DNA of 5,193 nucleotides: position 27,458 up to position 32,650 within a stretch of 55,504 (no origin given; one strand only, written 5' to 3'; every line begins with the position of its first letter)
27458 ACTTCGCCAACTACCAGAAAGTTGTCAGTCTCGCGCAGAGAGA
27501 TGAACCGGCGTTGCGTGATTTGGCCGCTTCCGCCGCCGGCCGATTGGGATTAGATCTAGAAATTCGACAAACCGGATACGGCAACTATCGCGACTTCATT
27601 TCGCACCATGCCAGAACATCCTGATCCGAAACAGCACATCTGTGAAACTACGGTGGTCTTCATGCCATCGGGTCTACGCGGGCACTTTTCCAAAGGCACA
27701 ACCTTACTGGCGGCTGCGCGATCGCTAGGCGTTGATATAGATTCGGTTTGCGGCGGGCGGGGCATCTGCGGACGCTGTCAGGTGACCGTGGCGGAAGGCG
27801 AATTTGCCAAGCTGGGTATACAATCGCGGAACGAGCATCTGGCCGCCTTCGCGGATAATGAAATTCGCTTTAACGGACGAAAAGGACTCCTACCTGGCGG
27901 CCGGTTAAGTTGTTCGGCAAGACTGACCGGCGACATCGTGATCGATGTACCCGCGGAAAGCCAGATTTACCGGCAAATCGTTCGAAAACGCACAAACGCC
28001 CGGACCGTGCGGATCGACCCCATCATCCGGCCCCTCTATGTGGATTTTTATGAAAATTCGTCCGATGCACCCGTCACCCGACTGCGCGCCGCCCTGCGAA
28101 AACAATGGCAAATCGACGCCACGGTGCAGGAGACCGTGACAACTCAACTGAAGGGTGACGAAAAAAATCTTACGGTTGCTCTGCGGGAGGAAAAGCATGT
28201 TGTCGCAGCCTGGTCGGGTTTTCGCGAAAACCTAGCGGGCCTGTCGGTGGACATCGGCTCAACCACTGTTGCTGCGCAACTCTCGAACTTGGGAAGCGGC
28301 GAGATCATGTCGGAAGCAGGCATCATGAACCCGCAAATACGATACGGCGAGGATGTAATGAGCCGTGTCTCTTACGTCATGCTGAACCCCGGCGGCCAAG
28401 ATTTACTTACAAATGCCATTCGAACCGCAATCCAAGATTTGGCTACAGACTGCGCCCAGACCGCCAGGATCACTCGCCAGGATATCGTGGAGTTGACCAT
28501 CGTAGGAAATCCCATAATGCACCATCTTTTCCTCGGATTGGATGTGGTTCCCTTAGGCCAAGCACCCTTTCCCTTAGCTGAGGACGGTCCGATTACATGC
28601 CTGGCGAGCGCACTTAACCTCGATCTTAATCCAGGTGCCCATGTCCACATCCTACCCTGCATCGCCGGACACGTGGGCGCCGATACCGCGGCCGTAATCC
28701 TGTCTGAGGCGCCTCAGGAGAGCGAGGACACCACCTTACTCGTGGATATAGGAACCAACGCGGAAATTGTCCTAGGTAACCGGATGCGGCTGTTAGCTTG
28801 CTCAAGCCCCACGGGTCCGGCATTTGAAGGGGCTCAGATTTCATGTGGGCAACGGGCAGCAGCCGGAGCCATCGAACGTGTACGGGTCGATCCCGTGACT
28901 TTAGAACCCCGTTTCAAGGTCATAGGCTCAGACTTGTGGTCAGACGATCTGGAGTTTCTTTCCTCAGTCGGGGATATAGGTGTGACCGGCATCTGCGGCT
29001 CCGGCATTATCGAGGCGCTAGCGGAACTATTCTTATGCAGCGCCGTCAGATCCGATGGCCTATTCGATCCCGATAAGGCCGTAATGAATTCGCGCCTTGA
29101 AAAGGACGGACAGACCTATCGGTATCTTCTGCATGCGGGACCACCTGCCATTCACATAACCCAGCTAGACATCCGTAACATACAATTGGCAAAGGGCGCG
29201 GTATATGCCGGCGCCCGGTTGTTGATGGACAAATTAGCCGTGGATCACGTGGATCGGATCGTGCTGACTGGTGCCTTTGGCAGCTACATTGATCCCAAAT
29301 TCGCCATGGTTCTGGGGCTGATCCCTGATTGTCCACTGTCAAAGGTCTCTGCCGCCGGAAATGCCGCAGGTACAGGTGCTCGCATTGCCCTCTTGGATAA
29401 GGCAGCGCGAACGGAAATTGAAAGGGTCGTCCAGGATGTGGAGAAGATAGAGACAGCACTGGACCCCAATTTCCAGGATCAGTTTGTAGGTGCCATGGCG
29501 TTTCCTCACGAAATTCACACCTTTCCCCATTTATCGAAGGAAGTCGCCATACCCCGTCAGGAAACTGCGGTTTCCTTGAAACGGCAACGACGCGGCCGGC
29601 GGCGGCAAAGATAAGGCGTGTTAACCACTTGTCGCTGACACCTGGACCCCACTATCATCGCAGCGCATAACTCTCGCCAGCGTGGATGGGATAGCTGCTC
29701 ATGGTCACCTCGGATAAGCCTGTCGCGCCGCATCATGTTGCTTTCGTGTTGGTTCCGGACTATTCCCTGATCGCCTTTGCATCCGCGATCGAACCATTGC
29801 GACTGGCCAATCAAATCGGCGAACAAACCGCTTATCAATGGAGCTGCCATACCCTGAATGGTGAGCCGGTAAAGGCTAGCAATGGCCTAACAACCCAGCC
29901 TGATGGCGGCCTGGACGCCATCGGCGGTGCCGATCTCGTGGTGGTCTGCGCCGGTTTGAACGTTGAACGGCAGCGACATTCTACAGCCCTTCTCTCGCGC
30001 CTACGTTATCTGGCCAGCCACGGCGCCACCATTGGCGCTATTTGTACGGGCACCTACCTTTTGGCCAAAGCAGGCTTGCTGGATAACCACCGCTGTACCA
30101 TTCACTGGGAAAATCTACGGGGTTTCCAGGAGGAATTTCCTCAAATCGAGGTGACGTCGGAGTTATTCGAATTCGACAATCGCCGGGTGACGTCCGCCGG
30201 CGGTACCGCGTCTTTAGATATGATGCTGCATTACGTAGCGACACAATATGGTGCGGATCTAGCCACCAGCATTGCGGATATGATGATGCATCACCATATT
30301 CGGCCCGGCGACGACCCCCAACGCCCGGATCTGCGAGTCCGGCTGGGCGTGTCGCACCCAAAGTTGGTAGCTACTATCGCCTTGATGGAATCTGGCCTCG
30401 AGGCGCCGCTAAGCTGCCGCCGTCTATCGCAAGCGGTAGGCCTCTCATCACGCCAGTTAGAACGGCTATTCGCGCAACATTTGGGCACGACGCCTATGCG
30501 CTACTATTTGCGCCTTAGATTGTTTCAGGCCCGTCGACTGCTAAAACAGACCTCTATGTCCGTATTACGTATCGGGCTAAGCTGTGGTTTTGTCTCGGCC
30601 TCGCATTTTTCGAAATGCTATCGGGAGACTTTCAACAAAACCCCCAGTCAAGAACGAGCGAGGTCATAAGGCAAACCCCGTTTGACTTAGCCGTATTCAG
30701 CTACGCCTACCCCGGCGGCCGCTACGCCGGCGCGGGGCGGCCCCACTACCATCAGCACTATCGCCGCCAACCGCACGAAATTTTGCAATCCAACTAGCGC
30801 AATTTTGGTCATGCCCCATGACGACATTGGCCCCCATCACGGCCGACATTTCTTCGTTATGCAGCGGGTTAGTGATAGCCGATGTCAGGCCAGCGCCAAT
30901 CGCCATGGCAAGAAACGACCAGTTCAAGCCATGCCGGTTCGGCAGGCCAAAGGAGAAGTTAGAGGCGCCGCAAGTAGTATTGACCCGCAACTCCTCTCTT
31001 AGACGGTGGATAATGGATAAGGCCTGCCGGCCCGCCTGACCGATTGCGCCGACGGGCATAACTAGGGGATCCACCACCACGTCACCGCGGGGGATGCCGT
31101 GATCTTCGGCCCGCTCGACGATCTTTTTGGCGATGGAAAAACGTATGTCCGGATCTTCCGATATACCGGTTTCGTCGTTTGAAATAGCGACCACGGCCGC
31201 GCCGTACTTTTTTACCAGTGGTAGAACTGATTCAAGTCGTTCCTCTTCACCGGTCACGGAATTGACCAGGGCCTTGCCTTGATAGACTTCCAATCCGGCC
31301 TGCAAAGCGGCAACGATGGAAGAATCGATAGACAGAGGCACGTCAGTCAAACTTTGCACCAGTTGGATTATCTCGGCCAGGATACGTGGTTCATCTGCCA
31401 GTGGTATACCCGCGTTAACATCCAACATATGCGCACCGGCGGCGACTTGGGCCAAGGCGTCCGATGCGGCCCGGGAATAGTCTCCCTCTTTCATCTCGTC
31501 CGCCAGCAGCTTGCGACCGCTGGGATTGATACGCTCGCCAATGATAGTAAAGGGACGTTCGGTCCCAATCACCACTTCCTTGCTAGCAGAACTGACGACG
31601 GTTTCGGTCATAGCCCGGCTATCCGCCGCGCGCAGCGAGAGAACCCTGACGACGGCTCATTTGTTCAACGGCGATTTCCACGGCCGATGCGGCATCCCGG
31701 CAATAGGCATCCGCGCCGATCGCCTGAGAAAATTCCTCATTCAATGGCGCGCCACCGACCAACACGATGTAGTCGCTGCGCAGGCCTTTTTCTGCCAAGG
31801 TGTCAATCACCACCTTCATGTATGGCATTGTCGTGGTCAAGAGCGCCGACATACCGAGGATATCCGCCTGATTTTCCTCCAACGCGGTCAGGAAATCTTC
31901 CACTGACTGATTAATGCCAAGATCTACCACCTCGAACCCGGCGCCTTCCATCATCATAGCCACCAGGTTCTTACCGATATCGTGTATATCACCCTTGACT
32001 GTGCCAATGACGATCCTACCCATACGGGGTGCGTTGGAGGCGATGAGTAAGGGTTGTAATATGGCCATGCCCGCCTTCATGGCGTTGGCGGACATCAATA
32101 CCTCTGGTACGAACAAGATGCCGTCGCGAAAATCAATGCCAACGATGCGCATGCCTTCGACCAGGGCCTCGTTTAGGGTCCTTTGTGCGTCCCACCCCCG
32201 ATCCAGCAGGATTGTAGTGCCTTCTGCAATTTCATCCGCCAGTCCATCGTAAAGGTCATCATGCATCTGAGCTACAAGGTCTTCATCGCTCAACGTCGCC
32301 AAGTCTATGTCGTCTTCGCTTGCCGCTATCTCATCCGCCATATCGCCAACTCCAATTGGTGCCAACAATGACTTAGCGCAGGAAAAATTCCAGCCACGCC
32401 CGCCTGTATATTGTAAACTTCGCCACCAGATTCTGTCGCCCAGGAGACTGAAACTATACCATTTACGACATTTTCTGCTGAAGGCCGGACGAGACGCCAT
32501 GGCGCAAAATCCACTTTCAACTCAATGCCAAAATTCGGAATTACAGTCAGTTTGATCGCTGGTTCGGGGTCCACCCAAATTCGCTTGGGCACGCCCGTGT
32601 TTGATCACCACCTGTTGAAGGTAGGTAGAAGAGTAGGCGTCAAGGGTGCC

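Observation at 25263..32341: Complete corrinoid-dependent methyl-transfer system built around a non-pyrrolysine MttB homologue in an apparently aerobic alphaproteobacterium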

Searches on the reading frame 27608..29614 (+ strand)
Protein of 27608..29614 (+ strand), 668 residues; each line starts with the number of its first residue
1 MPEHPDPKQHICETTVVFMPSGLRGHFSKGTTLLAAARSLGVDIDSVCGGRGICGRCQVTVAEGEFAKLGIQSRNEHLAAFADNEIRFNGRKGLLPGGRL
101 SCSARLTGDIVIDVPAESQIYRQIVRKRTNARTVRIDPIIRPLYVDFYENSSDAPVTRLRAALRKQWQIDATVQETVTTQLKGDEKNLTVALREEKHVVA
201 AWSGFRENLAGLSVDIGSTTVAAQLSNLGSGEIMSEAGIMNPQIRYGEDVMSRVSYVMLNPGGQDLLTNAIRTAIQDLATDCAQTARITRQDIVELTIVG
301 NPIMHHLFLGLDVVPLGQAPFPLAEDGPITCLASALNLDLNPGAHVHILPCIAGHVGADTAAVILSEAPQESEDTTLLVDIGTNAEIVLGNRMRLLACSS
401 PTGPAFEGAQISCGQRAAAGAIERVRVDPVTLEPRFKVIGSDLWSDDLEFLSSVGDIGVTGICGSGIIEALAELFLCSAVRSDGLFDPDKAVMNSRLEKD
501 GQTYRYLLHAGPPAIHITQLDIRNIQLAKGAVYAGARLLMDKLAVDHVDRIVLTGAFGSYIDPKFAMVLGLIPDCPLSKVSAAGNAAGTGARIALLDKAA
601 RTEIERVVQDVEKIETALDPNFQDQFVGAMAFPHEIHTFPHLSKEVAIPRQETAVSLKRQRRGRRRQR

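Call 3: search_protein_families(library=pfam, proteins=[window:27608-29614:+])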
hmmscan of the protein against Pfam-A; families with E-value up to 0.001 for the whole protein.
window:27608-29614:+ (668 aa): 4 families
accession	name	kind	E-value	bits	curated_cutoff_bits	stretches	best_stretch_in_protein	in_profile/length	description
PF14574.11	RACo_C_ter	-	6.4e-88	294.6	27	1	375-642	2-260/261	C-terminal domain of RACo the ASKHA domain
PF17651.6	Raco_middle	-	1e-44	152.5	26.8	1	211-366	2-157/163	RACo middle region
PF00111.32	Fer2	-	1.2e-07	32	21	1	28-79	13-56/77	2Fe-2S iron-sulfur cluster binding domain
PF17650.6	RACo_linker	-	5.4e-06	26.6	26.2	1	131-207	3-85/86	RACo linker region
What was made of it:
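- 27608..29614 (+): RACo-type reductive activator of corrinoid proteins (668 aa): N-terminal 2Fe-2S ferredoxin domain, linker, middle domain and ASKHA ATPase domain. Pfam Fer2, RACo_linker, Raco_middle and RACo_C_ter (call 3).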

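Call 4: search_protein_families(library=ncbifam, proteins=[window:27608-29614:+])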
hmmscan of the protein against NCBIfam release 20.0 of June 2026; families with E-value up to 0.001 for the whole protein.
window:27608-29614:+ (668 aa): 5 families
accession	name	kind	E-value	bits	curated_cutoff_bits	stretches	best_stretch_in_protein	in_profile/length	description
NF040756.1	corr_regen_AcsV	exception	5.6e-104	348.8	800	2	169-639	165-631/632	corrinoid activation/regeneration protein AcsV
TIGR04270.1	Rama_corrin_act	subfamily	7.7e-35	120.2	500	1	211-632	2-416/534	methylamine methyltransferase corrinoid protein reductive activase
TIGR02007.1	fdx_isc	equivalog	6.1e-06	26.4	132.1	1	17-117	10-102/110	ISC system 2Fe-2S type ferredoxin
TIGR01941.1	nqrF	equivalog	6.8e-06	25.3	295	1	28-116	47-122/405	NADH:ubiquinone reductase (Na(+)-transporting) subunit F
NF058606.1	GlBtMonoRdsGbcB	equivalog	8.4e-06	24.9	500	1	14-67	278-330/362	glycine betaine monooxygenase reductase subunit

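Call 68: search_solved_structures(query=window:27608-29614:+)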
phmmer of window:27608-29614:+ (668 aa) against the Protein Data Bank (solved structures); distinct sequences matched with E-value up to 0.001: 4.
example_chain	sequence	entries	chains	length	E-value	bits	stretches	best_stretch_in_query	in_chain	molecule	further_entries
3zyy_X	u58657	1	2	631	1.8e-84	287.7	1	13-641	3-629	IRON-SULFUR CLUSTER BINDING PROTEIN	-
4c1n_K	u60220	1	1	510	1.2e-75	258.6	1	206-641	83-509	IRON-SULFUR CLUSTER BINDING PROTEIN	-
4c1n_I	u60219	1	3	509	1.2e-75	258.6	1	206-641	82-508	IRON-SULFUR CLUSTER BINDING PROTEIN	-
1i7h_A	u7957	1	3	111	0.00022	23.1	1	20-116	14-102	FERREDOXIN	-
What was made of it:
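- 27608..29614 (+): Full-length match to 3ZYY at 288 bits (call 68).
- On RACo (reductive activator of corrinoid proteins): The match to 3ZYY is full length (call 68).
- Closest known: RACo of Carboxydothermus hydrogenoformans. Same: The four-domain architecture (2Fe-2S, linker, middle, ASKHA) matches over the full length at 288 bits (call 68).
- Checked: It aligns over its full length to the solved RACo 3ZYY (288 bits, call 68).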

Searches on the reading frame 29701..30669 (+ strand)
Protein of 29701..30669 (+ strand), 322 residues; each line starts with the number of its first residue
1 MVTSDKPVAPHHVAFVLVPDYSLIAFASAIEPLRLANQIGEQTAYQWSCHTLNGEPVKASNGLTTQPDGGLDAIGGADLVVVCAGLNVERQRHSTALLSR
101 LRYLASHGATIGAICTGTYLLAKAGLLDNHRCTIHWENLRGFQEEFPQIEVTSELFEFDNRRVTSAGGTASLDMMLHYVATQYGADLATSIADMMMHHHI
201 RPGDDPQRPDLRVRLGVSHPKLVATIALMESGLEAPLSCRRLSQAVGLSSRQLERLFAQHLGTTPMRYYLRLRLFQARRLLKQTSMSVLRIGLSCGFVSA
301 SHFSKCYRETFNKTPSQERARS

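Call 3: search_protein_families(library=pfam, proteins=[window:29701-30669:+])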
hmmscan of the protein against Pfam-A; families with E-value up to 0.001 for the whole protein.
window:29701-30669:+ (322 aa): 3 families
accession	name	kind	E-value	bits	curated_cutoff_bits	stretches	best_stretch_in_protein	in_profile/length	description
PF12833.13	HTH_18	-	3.5e-24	85.3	33.6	1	242-321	1-80/80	Helix-turn-helix domain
PF00165.29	HTH_AraC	-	2e-17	63.3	26.6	2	281-319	1-41/42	Bacterial regulatory helix-turn-helix proteins, AraC family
PF01965.30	DJ-1_PfpI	-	1.3e-15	58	26.6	1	47-180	30-164/165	DJ-1/PfpI family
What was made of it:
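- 29701..30669 (+): GbdR-like DJ-1/PfpI-AraC transcriptional regulator (322 aa). Pfam DJ-1_PfpI + HTH_18 (call 3).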

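Call 4: search_protein_families(library=ncbifam, proteins=[window:29701-30669:+])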
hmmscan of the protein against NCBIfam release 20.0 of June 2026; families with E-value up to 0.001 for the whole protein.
window:29701-30669:+ (322 aa): 30 families (the best 25 are shown)
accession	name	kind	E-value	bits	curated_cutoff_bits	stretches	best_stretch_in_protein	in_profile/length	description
NF052371.1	TransRegGbdRPseu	equivalog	3.3e-111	371.8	480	1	8-320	14-325/365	choline metabolism transcriptional regulator GbdR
NF006902.0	PRK09393.1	equivalog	4.6e-52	177.2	425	1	8-321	8-321/327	transcriptional regulator FtrA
NF010028.0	PRK13503.1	equivalog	2e-18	66.8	288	1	226-320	177-271/278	HTH-type transcriptional activator RhaS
NF041686.2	ant_diox_reg_AndR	equivalog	7.5e-16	58.6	350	1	219-319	215-318/321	anthranilate 1,2-dioxygenase regulatory protein AndR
NF007860.0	PRK10572.1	equivalog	3.3e-11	42.6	208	1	220-321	183-284/292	arabinose operon transcriptional regulator AraC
NF012144.2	ramA_TF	equivalog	2.4e-10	40.8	180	1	227-319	12-104/108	RamA family antibiotic efflux transcriptional regulator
NF007584.0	PRK10219.1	equivalog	3e-10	40.4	174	1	222-320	6-105/107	superoxide response transcriptional regulator SoxS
NF047455.1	TF_Staph_AryK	equivalog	3e-10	39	850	1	229-320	166-257/759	transcriptional regulator AryK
NF040475.1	chlor_reg_RclR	equivalog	1.4e-09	37.7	400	1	217-321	174-278/284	reactive chlorine-specific transcriptional regulator RclR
NF007243.0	PRK09685.1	equivalog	2.4e-09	37.1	199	1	227-321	205-301/303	transcriptional regulator FeaR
TIGR01383.1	not_thiJ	equivalog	3.8e-09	36.5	131.25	1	52-193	37-179/180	DJ-1 family glyoxalase III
NF011732.0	PRK15185.1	equivalog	5.1e-09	35.9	354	1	242-316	228-301/309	transcriptional regulator HilD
NF047788.1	TransRegPocR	equivalog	8.3e-09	35.1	500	1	222-319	191-288/296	transcriptional regulator PocR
NF010027.0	PRK13502.1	equivalog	6.9e-08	32.3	384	1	226-320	182-276/282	HTH-type transcriptional activator RhaR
NF010025.2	PRK13500.1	equivalog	1.1e-07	31.7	525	1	226-322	182-278/282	HTH-type transcriptional activator RhaR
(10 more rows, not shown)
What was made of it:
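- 29701..30669 (+): NCBIfam GbdR scores 372 bits over the full length, below the equivalog cut-off of 480 (call 4).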

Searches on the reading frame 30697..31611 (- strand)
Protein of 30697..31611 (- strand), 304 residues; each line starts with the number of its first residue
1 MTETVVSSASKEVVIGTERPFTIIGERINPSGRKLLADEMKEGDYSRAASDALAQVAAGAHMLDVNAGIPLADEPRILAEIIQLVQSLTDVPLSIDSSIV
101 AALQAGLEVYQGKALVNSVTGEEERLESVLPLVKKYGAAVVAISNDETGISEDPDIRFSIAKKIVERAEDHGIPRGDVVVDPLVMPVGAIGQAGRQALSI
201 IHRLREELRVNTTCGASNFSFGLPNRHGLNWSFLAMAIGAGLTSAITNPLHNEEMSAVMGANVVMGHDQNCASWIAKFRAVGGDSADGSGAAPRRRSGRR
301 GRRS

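Call 3: search_protein_families(library=pfam, proteins=[window:30697-31611:-])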
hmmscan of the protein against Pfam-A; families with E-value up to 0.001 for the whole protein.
window:30697-31611:- (304 aa): 2 families
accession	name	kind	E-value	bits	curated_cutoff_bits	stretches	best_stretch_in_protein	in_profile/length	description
PF00809.28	Pterin_bind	-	3.1e-29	102.8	25.5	1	26-247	2-243/244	Pterin binding enzyme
PF03599.22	CdhD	-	1.5e-05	24.3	24.8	1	72-189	79-183/387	CO dehydrogenase/acetyl-CoA synthase delta subunit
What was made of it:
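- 30697..31611 (-): mtgD-like gene: pterin-binding methyl-corrinoid:tetrahydrofolate methyltransferase (304 aa). PF00809 (call 3).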

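Call 4: search_protein_families(library=ncbifam, proteins=[window:30697-31611:-])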
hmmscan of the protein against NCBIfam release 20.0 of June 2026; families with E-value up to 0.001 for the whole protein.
window:30697-31611:- (304 aa): 6 families
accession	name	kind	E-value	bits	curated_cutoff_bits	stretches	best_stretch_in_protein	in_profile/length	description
NF005719.0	PRK07535.1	domain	1.1e-105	352.6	259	1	21-280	1-260/268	methyltetrahydrofolate:corrinoid/iron-sulfur protein methyltransferase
TIGR02082.1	metH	equivalog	1.3e-43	148.9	1010.85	1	3-249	325-586/1182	methionine synthase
NF040758.1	CODH_ACS_meth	exception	5.3e-38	130.8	370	1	21-274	4-258/261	carbon monoxide dehydrogenase/acetyl-CoA synthase methytransferase subunit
NF007024.0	PRK09490.1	equivalog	4.3e-30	104.3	1497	1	8-249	347-603/1234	methionine synthase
NF002142.0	PRK00979.1-1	subfamily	6.9e-06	25.3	287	1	72-218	76-219/306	tetrahydromethanopterin S-methyltransferase subunit H family protein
TIGR01496.1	DHPS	equivalog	7.5e-05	22.5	162.6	1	44-182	21-172/258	dihydropteroate synthase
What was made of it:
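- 30697..31611 (-): NCBIfam PRK07535 scores 353 bits, above its cut-off of 259 (call 4).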

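Call 70: search_solved_structures(query=window:30697-31611:-)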
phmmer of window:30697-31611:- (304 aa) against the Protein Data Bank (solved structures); distinct sequences matched with E-value up to 0.001: 18.
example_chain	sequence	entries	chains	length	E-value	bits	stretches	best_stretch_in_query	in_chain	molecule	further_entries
1q7m_A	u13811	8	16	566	2.7e-40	141.9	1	6-264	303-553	5-methyltetrahydrofolate S-homocysteine methyltransferase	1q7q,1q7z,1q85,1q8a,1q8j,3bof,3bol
2yck_X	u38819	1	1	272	6e-40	140.8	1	20-279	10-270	5-METHYLTETRAHYDROFOLATE CORRINOID/IRON SULFUR PROTEIN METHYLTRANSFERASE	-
2yci_X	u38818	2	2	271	6.1e-40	140.7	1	20-279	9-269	5-METHYLTETRAHYDROFOLATE CORRINOID/IRON SULFUR PROTEIN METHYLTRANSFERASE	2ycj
1f6y_A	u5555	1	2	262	3.2e-36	128.5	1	23-279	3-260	5-METHYLTETRAHYDROFOLATE CORRINOID/IRON SULFUR PROTEIN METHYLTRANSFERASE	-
2e7f_A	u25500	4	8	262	8.5e-36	127.1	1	23-279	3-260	5-methyltetrahydrofolate corrinoid/iron sulfur protein methyltransferase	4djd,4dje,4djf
4o0q_A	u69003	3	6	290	1.9e-35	126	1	21-279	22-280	Dihydropteroate synthase DHPS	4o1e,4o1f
2ogy_A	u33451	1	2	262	1.1e-34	123.5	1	23-279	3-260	5-methyltetrahydrofolate corrinoid/iron sulfur protein methyltransferase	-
4ccz_A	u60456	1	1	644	4.1e-25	92.1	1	15-248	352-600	METHIONINE SYNTHASE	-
9ssp_A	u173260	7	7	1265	1.4e-24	90.4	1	15-248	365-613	Methionine synthase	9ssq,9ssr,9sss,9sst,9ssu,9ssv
8g3h_A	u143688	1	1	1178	4.7e-24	88.6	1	8-248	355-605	Methionine synthase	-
5von_A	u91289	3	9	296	8.7e-24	87.7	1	11-248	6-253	5-methyltetrahydrofolate homocysteine S-methyltransferase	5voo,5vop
9cbp_A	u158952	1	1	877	7e-23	84.8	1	8-248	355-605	Methionine synthase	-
9cbr_A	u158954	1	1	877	7e-23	84.8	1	8-248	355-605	Methionine synthase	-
8ssc_A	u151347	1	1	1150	1.2e-22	84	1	8-248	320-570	Methionine synthase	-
9cbo_A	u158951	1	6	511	1.5e-22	83.7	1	21-248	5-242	Methionine synthase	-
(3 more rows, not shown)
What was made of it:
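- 30697..31611 (-): Best PDB matches are the MetH pterin module 1Q7M and MeTr 2YCK, both about 141 bits (call 70).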

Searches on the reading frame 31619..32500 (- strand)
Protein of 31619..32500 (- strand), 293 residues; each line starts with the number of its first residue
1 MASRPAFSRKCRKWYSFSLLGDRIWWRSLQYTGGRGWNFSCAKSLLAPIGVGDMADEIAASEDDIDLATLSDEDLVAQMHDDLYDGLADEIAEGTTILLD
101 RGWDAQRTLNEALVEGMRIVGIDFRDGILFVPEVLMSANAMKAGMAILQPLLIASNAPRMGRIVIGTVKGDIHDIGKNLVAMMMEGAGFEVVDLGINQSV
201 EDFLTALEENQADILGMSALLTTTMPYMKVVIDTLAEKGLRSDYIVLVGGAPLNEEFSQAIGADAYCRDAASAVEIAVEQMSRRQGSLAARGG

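Call 3: search_protein_families(library=pfam, proteins=[window:31619-32500:-])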
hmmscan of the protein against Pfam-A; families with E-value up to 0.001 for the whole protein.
window:31619-32500:- (293 aa): 2 families
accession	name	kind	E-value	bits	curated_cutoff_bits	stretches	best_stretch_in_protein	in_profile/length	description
PF02310.24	B12-binding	-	1.3e-28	99.7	32.1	1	161-274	1-117/121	B12 binding domain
PF02607.22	B12-binding_2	-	3e-16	59.8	23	1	77-148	3-73/74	B12 binding domain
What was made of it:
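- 31619..32341 (-): mtgC-like gene: corrinoid (cobalamin-binding) protein (240 aa) with a four-helix cap and a Rossmann B12 domain. PF02607 + PF02310 (call 3).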

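Call 4: search_protein_families(library=ncbifam, proteins=[window:31619-32500:-])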
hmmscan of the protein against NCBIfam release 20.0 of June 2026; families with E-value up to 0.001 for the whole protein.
window:31619-32500:- (293 aa): 16 families
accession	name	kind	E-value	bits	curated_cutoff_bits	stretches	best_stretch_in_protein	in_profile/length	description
NF047996.1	corrin_MtgC_2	exception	1.7e-62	210.7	370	1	73-278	2-207/212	glycine betaine-specific corrinoid protein MtgC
NF047995.1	corrinoid_MtgC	exception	1.7e-52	178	310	1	74-278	3-210/215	glycine betaine-specific corrinoid protein MtgC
NF041607.1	dimeth_corrin_MtbC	equivalog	6.1e-50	169.6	350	1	103-279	24-201/203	dimethylamine corrinoid protein MtbC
TIGR02370.1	pyl_corrinoid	subfamily_domain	1.4e-49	168.2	215.3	1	85-273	8-197/197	methyltransferase cognate corrinoid protein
TIGR02082.1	metH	equivalog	3e-42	144.4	1010.85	1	64-285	635-862/1182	methionine synthase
NF040655.1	MtaC_Meth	equivalog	4.8e-40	137.2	420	1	59-279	19-236/253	methanol--corrinoid protein MtaC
NF007024.0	PRK09490.1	equivalog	2e-33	115.3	1497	1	78-278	664-873/1234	methionine synthase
NF040669.1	MtaC2_Meth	equivalog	6.5e-32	110.9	450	1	61-277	27-242/267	methanol--corrinoid protein MtaC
NF002612.0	PRK02261.1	equivalog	3e-13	49.5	110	1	162-251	5-93/148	methylaspartate mutase subunit S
TIGR00640.1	acid_CoA_mut_C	subfamily_domain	7.7e-11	42.1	57.45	1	161-255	3-96/132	methylmalonyl-CoA mutase C-terminal domain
TIGR01501.1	MthylAspMutase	equivalog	2.7e-10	40.1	135.8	1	163-250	4-90/134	methylaspartate mutase subunit S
NF006944.0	PRK09426.1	equivalog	4.1e-08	31.6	876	1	154-257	583-685/721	methylmalonyl-CoA mutase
NF052513.1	TransRegCarH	equivalog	3.6e-07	29.8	400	1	103-269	110-266/274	HTH-type transcriptional repressor CarH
NF040743.1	ornith_mutase_E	equivalog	4.8e-07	28.1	800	1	162-276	597-718/730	D-ornithine 4,5-aminomutase subunit OraE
NF045497.1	IsobCoAmut_IcmF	equivalog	7.8e-07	27.3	1500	1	162-250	4-90/1076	fused isobutyryl-CoA mutase/GTPase IcmF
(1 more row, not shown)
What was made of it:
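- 31619..32341 (-): The anaerobe-type MtgC models score 178-211 bits, below their cut-offs of 310 and 370 (call 4).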

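Call 69: search_solved_structures(query=window:31619-32341:-)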
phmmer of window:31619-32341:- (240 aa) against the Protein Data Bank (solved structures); distinct sequences matched with E-value up to 0.001: 31.
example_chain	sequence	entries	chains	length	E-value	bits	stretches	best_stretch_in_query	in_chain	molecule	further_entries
1y80_A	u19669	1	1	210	1.7e-54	188.2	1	28-224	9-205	Predicted cobalamin binding protein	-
4jgi_A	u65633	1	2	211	8e-36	127.2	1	22-224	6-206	Putative uncharacterized protein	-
7xcn_M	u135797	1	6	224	9.7e-35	123.6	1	20-221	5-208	Trimethylamine methyltransferase corrinoid protein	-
2i2x_B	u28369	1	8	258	1.7e-29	106.5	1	20-224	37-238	Methyltransferase 1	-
3ezx_A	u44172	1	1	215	2.8e-28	102.5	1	27-228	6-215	Monomethylamine corrinoid protein 1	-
1bmt_A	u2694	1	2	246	2.1e-27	99.6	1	33-204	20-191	METHIONINE SYNTHASE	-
3bul_A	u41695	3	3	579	1.6e-26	96.8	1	34-204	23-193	Methionine synthase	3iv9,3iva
1k7y_A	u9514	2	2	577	4.8e-25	91.9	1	38-204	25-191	methionine synthase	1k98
9cbp_A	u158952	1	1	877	1.6e-23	86.9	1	31-210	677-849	Methionine synthase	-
8ssd_A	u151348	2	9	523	1.6e-23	86.9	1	53-210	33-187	Methionine synthase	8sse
8g3h_A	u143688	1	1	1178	1.8e-23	86.8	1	54-223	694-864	Methionine synthase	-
8ssc_A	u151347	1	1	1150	4.1e-23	85.6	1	50-210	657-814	Methionine synthase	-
9cbq_A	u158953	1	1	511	1.6e-22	83.7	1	49-210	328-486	Methionine synthase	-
9cbo_A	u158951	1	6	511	2.1e-22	83.3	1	49-210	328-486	Methionine synthase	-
9cbr_A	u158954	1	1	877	1e-21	81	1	31-210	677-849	Methionine synthase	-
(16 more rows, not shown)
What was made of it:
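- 31619..32341 (-): Best PDB match is 1Y80 at 188 bits (call 69).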
